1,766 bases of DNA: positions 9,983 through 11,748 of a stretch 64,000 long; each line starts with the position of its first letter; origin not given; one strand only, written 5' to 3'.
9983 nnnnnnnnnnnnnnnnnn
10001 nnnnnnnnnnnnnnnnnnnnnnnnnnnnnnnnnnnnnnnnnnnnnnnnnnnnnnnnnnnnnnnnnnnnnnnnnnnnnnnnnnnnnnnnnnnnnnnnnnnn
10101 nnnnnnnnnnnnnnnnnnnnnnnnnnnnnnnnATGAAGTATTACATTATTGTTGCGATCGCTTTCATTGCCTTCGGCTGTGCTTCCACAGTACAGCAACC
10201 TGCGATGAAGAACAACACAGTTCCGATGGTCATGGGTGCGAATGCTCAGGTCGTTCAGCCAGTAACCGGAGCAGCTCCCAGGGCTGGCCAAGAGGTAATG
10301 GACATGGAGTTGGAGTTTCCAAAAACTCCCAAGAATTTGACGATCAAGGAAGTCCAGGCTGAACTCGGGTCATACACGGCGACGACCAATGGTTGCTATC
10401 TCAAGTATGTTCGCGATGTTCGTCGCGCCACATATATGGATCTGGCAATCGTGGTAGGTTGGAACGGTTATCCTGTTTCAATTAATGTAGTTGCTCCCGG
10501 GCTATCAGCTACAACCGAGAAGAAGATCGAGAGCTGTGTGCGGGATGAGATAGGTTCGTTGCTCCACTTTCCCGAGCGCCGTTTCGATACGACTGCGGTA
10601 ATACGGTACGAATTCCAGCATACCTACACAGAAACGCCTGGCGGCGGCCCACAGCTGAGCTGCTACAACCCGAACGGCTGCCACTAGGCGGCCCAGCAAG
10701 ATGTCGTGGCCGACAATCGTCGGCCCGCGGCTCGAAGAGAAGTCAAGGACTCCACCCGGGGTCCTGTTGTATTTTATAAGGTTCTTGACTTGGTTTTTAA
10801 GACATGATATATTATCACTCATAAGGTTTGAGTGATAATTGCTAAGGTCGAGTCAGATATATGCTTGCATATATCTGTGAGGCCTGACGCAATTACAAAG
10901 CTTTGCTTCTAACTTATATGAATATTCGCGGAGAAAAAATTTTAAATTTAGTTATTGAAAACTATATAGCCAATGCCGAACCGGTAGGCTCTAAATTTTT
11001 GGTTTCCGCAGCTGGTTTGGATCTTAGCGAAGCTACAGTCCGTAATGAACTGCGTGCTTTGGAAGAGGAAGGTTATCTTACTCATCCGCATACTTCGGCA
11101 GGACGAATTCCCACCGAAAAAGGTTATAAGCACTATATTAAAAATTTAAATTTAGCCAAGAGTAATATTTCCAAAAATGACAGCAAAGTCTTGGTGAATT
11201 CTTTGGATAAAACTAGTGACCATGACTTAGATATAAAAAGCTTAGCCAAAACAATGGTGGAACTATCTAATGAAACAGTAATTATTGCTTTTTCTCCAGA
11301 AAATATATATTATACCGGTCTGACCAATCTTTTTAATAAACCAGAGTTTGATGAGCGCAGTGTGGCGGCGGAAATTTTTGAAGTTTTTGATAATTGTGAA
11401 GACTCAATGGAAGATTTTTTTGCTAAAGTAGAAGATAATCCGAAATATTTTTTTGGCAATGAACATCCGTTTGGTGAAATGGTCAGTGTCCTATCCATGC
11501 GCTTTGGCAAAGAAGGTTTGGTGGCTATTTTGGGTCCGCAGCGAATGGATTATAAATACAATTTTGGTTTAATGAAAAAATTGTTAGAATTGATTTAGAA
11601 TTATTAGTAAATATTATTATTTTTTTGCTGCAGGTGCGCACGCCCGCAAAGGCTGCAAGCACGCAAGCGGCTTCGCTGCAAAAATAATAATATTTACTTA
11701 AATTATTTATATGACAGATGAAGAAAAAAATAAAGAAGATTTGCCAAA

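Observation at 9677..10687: GC-rich island encoding two small lipoproteins/secreted proteins with their own promoter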

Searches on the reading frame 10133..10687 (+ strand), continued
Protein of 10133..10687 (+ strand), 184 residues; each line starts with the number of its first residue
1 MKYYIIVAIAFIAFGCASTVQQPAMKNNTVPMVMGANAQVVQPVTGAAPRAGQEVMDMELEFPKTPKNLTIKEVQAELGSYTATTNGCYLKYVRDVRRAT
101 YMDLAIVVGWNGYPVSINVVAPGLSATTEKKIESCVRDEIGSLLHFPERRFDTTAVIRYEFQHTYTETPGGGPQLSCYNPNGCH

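Call 63: search_protein_families(library=ncbifam, alignment_id=A2, max_evalue=0.01)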
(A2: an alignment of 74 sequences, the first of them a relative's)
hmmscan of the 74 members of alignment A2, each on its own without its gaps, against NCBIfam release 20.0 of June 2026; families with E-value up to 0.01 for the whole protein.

A. member 1, P0001 (184 aa): 1 family
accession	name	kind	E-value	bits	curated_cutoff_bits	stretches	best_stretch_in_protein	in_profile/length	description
NF033768.1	myxo_SS_tail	domain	0.0031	17.6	40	1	72-162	4-90/92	AgmX/PglI C-terminal domain-containing protein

B. families by the number of members that match (of 74 scanned): 3 families
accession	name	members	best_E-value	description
NF033768.1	myxo_SS_tail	74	3.6e-13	AgmX/PglI C-terminal domain-containing protein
NF033760.1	gliding_GltG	60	2.1e-07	adventurous gliding motility protein GltG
NF033761.1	gliding_GltJ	4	5.4e-05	adventurous gliding motility protein GltJ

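Call 76: search_protein_families(library=padloc, proteins=[window:10133-10687:+], max_evalue=0.1)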
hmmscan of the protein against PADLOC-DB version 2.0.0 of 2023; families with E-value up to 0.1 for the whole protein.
window:10133-10687:+ (184 aa): 0 families

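Call 77: search_protein_families(library=phrogs, proteins=[window:10133-10687:+], max_evalue=0.1)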
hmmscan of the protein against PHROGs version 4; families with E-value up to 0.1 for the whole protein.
window:10133-10687:+ (184 aa): 0 families

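Call 85: search_solved_structures(query=A2, max_evalue=1)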
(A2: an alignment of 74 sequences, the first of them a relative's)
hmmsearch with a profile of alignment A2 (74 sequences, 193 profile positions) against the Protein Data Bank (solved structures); distinct sequences matched with E-value up to 1: 0.

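Call 86: search_protein_families(library=pfam, alignment_id=A2, max_evalue=0.01)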
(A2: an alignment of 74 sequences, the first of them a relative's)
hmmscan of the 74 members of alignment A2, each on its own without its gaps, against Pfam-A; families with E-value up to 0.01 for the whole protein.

A. member 1, P0001 (184 aa): 0 families

B. families by the number of members that match (of 74 scanned): 1 family
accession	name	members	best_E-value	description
PF19126.5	DUF5810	1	0.0055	Family of unknown function (DUF5810)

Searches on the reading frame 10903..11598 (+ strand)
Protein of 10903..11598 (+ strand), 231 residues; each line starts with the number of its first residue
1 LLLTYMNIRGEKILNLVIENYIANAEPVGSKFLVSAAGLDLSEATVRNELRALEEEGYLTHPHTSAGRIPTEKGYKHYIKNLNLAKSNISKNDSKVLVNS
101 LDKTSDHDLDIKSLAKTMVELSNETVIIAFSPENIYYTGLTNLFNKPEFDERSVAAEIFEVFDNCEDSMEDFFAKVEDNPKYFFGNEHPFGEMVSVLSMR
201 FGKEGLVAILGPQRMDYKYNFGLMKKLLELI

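Call 4: search_protein_families(library=pfam, proteins=[window:10903-11598:+], max_evalue=1)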
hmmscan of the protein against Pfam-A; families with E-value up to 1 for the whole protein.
window:10903-11598:+ (231 aa): 11 families
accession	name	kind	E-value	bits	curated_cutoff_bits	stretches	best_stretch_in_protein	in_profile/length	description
PF01628.27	HrcA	-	4.8e-13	50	22.2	1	87-218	85-212/215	HrcA protein C terminal domain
PF08461.16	HTH_12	-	7e-06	26.3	21.4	1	26-76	12-64/66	Ribonuclease R winged-helix domain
PF08220.18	HTH_DeoR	-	0.0018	18.4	21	1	36-67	21-52/57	DeoR-like helix-turn-helix domain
PF09339.16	HTH_IclR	-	0.011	15.9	22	1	36-60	25-49/52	IclR helix-turn-helix domain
PF21715.3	CggR_N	-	0.013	15.6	30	1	20-75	10-61/71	CggR N-terminal DNA binding domain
PF01022.26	HTH_5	-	0.028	14.8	22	1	37-59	23-45/47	Bacterial regulatory protein, arsR family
PF13412.12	HTH_24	-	0.079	13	21.9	1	36-60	24-48/48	Winged helix-turn-helix DNA-binding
PF08279.18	HTH_11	-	0.13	12.6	25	1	39-58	25-44/55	HTH domain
PF05491.19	RuvB_C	-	0.14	12.5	24.7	1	12-78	10-71/72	RuvB C-terminal winged helix domain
PF03444.21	HrcA_DNA-bdg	-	0.14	12.3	21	1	12-77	8-72/79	Winged helix-turn-helix transcription repressor, HrcA DNA-binding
PF15910.11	V-set_2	-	0.25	12.1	28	0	104-163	48-110/112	ICOS V-set domain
